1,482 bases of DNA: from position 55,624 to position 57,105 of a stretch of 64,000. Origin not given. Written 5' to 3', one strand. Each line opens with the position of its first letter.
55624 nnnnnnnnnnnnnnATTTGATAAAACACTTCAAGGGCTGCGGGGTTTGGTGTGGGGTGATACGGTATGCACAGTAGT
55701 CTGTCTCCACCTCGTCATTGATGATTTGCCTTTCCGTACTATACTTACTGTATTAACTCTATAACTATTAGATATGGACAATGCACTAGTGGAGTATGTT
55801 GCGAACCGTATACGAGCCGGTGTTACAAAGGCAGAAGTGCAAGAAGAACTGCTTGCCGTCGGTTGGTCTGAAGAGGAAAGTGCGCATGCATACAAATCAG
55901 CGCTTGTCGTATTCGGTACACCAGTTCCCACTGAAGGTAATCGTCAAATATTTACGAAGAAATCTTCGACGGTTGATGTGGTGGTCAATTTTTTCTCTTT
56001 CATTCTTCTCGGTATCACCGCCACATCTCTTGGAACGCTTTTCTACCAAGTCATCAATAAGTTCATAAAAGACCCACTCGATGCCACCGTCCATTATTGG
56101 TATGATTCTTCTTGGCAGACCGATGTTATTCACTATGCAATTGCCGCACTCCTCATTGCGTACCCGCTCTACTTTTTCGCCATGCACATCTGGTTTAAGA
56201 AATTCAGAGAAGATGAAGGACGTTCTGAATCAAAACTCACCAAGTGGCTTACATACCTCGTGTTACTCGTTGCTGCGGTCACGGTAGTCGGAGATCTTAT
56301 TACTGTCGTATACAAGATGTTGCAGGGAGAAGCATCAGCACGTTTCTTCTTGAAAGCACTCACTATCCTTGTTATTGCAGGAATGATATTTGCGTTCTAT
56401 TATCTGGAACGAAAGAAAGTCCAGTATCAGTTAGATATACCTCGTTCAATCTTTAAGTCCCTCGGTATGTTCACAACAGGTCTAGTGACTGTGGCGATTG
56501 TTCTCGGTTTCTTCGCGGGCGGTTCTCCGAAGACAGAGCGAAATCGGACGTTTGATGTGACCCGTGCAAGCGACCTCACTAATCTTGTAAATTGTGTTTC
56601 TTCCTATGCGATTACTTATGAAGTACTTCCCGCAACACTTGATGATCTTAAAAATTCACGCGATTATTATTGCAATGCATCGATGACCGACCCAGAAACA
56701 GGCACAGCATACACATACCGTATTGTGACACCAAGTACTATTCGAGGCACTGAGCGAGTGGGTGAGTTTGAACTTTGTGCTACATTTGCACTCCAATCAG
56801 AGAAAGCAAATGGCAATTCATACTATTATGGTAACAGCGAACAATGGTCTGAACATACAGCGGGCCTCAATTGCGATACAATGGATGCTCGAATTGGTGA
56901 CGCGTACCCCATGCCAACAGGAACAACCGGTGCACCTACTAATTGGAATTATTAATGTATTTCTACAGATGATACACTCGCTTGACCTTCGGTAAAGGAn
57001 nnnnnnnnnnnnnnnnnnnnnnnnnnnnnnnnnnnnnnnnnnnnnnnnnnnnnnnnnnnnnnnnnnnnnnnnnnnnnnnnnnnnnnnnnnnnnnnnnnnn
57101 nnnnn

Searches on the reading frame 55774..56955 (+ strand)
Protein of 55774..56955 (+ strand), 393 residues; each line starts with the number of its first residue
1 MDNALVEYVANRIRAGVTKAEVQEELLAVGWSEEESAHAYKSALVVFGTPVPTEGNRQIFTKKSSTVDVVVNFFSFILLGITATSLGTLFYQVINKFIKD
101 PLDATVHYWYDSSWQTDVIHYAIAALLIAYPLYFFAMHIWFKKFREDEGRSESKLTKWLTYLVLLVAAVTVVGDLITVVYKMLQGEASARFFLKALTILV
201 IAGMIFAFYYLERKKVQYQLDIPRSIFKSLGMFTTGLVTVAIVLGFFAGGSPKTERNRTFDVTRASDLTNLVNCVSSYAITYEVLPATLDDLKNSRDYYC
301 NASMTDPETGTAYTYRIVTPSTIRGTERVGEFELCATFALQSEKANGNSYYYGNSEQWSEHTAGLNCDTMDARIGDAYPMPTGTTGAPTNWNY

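Call 97: search_protein_families(library=pfam, proteins=[window:55774-56955:+], max_evalue=0.01)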
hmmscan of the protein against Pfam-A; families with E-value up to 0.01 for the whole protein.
window:55774-56955:+ (393 aa): 3 families
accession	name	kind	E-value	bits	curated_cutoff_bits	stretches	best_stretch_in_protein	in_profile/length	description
PF18920.5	DUF5671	-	5.3e-20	72.1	28.4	1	71-207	4-130/132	Domain of unknown function (DUF5671)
PF25592.1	DUF7937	-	0.00027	20.4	31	1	122-277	144-292/402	Domain of unknown function (DUF7937)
PF04114.19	Gaa1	-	0.00038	20.1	28.6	1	120-244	252-391/497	Gaa1-like, GPI transamidase component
